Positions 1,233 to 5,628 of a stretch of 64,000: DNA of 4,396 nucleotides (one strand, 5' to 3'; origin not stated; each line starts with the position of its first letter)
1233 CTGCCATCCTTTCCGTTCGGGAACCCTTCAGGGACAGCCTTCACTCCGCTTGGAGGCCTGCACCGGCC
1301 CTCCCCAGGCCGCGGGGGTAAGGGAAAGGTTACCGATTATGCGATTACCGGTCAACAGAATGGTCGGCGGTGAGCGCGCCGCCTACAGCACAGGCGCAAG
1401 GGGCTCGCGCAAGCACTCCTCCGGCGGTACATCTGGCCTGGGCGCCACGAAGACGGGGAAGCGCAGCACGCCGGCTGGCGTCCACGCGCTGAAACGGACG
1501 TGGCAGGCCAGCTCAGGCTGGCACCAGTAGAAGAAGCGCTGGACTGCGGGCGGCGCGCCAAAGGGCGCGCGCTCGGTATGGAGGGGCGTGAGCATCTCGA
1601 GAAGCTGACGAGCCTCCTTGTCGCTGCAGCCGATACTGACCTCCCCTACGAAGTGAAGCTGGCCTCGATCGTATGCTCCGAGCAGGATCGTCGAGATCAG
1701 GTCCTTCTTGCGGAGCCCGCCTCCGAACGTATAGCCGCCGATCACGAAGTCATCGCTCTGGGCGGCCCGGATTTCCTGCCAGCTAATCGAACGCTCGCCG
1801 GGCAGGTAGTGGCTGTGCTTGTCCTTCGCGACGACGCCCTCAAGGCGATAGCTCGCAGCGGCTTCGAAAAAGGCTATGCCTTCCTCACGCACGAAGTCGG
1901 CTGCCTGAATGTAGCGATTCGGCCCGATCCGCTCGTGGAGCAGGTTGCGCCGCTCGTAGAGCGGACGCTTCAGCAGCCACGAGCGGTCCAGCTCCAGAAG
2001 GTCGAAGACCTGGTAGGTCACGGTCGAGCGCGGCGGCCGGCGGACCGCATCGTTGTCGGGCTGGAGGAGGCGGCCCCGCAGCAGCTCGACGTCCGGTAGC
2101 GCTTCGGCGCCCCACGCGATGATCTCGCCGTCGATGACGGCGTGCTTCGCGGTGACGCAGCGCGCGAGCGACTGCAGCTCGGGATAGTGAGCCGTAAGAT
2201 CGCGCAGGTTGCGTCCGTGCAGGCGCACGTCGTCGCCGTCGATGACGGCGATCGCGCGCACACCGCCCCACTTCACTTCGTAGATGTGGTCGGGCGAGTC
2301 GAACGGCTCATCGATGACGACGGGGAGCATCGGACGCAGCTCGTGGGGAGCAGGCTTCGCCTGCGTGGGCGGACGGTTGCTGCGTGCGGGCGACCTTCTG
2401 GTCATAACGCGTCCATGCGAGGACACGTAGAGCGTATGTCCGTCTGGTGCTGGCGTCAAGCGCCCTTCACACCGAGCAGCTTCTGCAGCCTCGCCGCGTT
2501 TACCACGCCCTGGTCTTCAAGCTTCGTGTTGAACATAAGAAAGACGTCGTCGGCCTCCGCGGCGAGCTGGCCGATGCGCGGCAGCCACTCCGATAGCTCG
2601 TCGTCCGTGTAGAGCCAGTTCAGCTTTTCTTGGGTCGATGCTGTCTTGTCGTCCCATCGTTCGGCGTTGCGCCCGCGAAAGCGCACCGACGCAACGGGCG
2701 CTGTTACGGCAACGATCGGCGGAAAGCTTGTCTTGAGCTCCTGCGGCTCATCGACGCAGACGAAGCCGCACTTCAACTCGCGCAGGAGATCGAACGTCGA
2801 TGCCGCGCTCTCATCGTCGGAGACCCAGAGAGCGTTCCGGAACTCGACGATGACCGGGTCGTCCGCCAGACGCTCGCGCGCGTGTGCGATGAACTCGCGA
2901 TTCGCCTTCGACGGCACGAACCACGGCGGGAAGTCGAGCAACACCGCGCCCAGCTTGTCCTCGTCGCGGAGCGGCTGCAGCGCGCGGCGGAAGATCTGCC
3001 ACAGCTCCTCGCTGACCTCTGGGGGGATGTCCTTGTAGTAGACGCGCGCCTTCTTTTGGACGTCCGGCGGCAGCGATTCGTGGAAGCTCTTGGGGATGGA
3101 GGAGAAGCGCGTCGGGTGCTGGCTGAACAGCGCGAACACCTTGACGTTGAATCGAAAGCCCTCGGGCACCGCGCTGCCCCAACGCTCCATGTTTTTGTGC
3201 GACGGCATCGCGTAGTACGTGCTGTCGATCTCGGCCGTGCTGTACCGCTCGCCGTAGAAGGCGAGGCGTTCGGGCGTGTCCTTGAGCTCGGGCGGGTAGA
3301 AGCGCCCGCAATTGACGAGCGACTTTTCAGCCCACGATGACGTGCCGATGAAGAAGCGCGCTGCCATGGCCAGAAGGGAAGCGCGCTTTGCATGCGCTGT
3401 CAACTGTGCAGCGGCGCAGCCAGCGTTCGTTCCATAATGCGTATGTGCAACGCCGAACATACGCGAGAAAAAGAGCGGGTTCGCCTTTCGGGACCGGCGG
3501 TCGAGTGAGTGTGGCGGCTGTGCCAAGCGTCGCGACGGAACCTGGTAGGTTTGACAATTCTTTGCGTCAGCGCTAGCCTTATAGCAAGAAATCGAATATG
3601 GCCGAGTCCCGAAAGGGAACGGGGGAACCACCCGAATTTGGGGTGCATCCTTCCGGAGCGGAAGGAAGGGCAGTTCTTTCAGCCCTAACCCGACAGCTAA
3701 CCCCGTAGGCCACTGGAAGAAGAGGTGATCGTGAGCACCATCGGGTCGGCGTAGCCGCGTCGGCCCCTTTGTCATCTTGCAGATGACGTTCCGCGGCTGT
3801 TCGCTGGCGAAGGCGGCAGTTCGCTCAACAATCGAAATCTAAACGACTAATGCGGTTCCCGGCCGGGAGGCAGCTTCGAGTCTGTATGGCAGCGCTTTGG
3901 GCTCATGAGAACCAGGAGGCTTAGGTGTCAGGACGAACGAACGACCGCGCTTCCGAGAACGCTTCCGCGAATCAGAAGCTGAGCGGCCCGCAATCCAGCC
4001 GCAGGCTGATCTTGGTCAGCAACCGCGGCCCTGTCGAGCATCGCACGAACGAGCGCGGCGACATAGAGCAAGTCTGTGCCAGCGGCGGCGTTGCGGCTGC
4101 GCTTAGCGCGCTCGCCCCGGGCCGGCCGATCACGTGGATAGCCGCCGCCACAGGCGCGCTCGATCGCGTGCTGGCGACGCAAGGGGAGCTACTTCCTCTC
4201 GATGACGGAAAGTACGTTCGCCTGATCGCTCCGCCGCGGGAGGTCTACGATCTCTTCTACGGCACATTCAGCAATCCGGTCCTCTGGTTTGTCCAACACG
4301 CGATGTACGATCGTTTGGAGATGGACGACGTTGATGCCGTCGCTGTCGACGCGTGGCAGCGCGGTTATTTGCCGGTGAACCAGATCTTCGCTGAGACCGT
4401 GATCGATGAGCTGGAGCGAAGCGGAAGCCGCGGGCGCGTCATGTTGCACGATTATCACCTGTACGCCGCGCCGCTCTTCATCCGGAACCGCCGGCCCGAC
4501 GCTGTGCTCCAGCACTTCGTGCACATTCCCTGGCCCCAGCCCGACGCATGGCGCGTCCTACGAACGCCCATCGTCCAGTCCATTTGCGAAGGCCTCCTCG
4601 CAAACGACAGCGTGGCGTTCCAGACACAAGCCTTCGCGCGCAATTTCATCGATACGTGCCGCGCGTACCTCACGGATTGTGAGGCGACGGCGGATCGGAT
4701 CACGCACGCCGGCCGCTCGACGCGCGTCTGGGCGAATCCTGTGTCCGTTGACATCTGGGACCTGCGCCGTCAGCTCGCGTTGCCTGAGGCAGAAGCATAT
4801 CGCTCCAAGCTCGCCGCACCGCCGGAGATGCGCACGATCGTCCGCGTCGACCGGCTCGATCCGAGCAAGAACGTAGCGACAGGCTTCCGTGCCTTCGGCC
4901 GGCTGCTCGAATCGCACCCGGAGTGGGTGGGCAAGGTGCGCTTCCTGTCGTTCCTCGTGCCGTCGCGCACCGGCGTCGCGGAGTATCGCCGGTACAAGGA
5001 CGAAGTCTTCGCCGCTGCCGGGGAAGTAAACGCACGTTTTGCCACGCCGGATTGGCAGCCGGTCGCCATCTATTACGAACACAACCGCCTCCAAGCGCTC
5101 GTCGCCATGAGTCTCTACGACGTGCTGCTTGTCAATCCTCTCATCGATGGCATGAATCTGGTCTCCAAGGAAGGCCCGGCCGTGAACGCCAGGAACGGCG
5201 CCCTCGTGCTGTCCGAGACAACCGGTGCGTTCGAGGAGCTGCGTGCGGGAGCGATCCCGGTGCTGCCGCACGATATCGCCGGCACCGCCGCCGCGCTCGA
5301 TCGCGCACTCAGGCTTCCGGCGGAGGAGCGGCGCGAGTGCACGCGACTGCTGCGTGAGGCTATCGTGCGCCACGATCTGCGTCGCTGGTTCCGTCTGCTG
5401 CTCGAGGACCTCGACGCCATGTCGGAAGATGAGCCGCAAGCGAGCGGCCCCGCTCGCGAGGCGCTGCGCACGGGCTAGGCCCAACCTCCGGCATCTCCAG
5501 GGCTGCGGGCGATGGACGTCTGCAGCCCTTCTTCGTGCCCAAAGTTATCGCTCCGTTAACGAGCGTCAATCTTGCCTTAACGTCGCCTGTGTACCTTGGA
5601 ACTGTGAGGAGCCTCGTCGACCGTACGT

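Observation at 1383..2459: NHEJ ligase with non-canonical nucleotidyltransferase motifs I and V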

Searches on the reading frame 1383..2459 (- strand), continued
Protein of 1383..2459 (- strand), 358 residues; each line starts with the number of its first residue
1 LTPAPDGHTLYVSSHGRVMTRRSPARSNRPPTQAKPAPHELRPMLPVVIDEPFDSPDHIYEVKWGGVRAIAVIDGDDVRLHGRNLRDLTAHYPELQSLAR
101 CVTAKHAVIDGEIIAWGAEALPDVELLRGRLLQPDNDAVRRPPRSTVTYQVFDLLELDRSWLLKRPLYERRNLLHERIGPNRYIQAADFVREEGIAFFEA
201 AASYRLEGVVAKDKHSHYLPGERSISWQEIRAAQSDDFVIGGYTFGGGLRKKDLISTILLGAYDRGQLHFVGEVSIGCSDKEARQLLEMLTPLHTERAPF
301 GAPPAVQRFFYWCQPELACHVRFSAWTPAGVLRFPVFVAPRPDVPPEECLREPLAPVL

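Call 54: fold_search(model_id=the predicted structure, library=pdb)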
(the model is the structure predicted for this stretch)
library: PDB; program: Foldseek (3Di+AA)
matches with E <= 10: 685; with E <= 0.001: 165
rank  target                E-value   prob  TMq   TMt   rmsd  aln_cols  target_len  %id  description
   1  6nhx                  2.6e-29  1.00  0.62  0.69   5.2       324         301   30  mycobacterial DNA ligase D complexed with ATP and MES (released 2019-02-13)
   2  6nhz                  2.3e-28  1.00  0.59  0.65   5.9       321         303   31  mycobacterial DNA ligase D complexed with ATP and Mg (released 2019-02-13)
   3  1vs0_B                3.6e-27  1.00  0.47  0.52  11.2       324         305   31  Crystal Structure of the Ligase Domain from M. tuberculosis LigD at 2.4A (released 2006-02-28)
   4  3rr5                  3.3e-26  1.00  0.52  0.33  15.6       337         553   27  DNA ligase from the archaeon Thermococcus sp. 1519 (released 2012-04-11)
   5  2cfm                  5.3e-26  1.00  0.71  0.45   4.5       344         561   27  ATP-DEPENDENT DNA LIGASE FROM PYROCOCCUS FURIOSUS (released 2006-07-12)
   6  1vs0_A                5.6e-26  1.00  0.48  0.54  11.1       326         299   30  Crystal Structure of the Ligase Domain from M. tuberculosis LigD at 2.4A (released 2006-02-28)
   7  9dfa                  7.0e-26  1.00  0.52  0.32  17.4       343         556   26  Thermococcus gammatolerans DNA Ligase (released 2026-03-18)
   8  6wbo                  1.5e-25  1.00  0.52  0.32  17.5       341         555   25  DNA-Ligase from Thermococcus gammatolerans (released 2021-05-05)
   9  4eq5                  1.9e-24  1.00  0.71  0.48   4.1       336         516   25  DNA ligase from the archaeon Thermococcus sibiricus (released 2012-05-09)
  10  2hiv                  9.0e-24  1.00  0.49  0.30  15.9       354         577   22  ATP-dependent DNA ligase from S. solfataricus (released 2006-11-07)
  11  9df9                  2.4e-23  1.00  0.52  0.32  15.8       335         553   26  Thermococcus gammatolerans DNA Ligase (released 2026-03-18)
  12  3gde                  3.4e-21  1.00  0.65  0.43   5.0       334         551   26  The closed conformation of ATP-dependent DNA ligase from Archaeoglobus fulgidus (released 2009-12-15)
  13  7sx5_A                1.3e-20  1.00  0.53  0.30  14.3       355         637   24  Crystal structure of ligase I with nick duplexes containing mismatch A:C (released 2022-07-13)
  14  6bkg_A                1.3e-20  1.00  0.49  0.29  14.6       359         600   21  Human LigIV catalytic domain with bound DNA-adenylate intermediate in closed conformation (released 2018-07-18)
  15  8vdt_A                1.8e-20  1.00  0.49  0.28  14.7       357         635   23  DNA Ligase 1 with nick DNA 3'rA:T (released 2024-05-22)
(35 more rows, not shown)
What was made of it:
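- On ATP-dependent DNA ligase core (Pfam PF01068 + PF04679): Foldseek top hits are 6nhx, 6nhz and 1vs0, E 1e-27 to 1e-29 (call 54).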

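Call 61: search_protein_families(library=pfam, proteins=[L004:12055-14841:+, L001:10001-11029:+], max_evalue=0.001)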
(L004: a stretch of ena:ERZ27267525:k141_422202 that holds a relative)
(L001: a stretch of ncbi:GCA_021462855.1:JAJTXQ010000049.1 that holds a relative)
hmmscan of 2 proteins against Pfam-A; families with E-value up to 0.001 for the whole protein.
L004:12055-14841:+ (928 aa): 4 families
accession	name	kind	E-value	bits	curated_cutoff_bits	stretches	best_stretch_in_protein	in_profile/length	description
PF21686.3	LigD_Prim-Pol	-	2.3e-77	260.5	27.4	1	621-910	1-254/254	LigD, primase-polymerase domain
PF13298.12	LigD_N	-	1.6e-42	144.4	31.1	1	56-175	1-107/107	DNA Ligase D 3'-phosphoesterase domain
PF01068.26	DNA_ligase_A_M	-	9.6e-36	123.8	26.2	1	259-438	17-204/204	ATP dependent DNA ligase domain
PF04679.21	DNA_ligase_A_C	-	1.5e-31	109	27.5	1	458-551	2-94/94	ATP dependent DNA ligase C terminal region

L001:10001-11029:+ (342 aa): 2 families
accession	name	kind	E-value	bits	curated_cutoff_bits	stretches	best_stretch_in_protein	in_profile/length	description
PF01068.26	DNA_ligase_A_M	-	4.2e-25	89.1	26.2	1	26-218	1-201/204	ATP dependent DNA ligase domain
PF04679.21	DNA_ligase_A_C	-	1.3e-21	77.2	27.5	1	242-333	2-93/94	ATP dependent DNA ligase C terminal region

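Call 63: find_related_loci(query=A2, collection=metagenome_contigs, flank=10000)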
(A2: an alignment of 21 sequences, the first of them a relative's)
Query A2 (342 aa) in metagenome_contigs; peptide patterns used: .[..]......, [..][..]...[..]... (x = any residue, [..] = any of these).
397 stretches matched a pattern; 262 encode a relative of the query (tblastn E <= 1e-3); the best 80 are kept; 80 distinct loci.
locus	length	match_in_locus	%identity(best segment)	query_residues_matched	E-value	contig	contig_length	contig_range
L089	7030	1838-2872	72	1-342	1e-167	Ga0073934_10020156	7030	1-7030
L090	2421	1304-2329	70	1-342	5e-177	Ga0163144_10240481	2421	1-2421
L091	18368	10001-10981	69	17-342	5e-148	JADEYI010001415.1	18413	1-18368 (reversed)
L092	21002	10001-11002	66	16-342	9e-146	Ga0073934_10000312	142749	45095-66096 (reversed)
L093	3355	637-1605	66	19-341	3e-148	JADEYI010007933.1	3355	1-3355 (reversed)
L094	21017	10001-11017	65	9-342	3e-142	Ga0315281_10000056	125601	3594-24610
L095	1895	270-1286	64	9-341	1e-152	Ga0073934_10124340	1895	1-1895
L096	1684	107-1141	62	5-342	1e-152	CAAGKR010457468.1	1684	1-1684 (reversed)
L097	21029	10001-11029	62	1-342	2e-140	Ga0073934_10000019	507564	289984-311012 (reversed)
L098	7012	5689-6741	63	1-339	4e-140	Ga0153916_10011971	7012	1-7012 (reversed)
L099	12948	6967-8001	63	5-342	1e-139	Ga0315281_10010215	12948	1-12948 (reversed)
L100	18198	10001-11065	63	1-342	7e-139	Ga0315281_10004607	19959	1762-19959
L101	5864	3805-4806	66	16-342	3e-139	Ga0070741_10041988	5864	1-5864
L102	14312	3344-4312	67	19-341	3e-138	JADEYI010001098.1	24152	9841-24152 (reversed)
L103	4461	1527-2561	62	5-342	2e-140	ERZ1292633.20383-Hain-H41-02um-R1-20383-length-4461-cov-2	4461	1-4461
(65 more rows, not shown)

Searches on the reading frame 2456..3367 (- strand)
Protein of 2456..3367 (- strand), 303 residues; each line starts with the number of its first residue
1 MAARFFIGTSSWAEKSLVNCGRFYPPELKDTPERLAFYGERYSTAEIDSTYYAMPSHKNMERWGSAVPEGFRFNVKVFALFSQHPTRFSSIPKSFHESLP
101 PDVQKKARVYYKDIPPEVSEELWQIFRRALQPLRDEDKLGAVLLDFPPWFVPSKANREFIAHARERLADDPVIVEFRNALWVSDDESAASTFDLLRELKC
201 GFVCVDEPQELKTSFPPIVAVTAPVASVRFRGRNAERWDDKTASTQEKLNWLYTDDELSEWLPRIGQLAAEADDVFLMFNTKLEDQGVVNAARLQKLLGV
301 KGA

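Call 61: search_protein_families(library=pfam, proteins=[window:2456-3367:-], max_evalue=0.001)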
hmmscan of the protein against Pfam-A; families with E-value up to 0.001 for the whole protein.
window:2456-3367:- (303 aa): 1 family
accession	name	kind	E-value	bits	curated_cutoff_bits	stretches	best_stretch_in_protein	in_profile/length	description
PF01904.24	DUF72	-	5.9e-52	177.3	25.3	1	24-297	1-217/217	Protein of unknown function DUF72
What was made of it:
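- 2456..3367 (-): DUF72 gene, immediately upstream in the same orientation. The longer ORF reaching 3775 is spurious. PF01904 177 bits, call 61.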

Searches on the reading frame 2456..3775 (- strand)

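Call 3: search_protein_families(library=pfam, proteins=[window:2456-3775:-], max_evalue=0.01)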
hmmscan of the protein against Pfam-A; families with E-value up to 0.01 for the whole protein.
window:2456-3775:- (439 aa): 1 family
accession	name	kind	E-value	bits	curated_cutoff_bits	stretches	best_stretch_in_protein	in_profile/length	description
PF01904.24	DUF72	-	1.6e-51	175.9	25.3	1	160-433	1-217/217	Protein of unknown function DUF72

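Call 4: search_protein_families(library=ncbifam, proteins=[window:2456-3775:-], max_evalue=0.01)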
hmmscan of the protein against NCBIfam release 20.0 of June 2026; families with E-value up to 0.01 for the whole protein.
window:2456-3775:- (439 aa): 1 family
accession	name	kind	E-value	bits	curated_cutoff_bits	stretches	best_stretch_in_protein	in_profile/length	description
NF007637.0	PRK10302.1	equivalog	3.1e-05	23.4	412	1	170-221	21-72/272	hypothetical protein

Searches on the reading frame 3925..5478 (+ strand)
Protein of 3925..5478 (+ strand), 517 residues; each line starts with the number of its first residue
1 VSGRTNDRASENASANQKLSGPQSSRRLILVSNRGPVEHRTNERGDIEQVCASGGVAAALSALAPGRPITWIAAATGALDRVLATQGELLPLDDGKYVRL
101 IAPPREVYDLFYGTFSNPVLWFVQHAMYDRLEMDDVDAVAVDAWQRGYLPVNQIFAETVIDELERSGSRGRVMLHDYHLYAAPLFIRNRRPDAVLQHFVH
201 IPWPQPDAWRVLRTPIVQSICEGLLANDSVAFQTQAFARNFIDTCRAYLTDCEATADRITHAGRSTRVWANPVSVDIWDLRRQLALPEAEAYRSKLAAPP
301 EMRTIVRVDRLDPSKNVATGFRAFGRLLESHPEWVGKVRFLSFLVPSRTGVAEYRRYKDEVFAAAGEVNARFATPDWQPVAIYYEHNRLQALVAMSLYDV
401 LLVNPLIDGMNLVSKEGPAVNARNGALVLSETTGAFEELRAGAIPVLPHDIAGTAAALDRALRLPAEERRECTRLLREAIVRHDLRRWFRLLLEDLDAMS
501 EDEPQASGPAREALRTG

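Call 61: search_protein_families(library=pfam, proteins=[window:3925-5478:+], max_evalue=0.001)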
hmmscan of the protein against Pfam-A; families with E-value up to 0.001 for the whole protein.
window:3925-5478:+ (517 aa): 1 family
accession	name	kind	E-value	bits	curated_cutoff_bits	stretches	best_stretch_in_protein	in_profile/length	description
PF00982.27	Glyco_transf_20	-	4.3e-97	326.2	32.5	1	27-497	2-472/473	Glycosyltransferase family 20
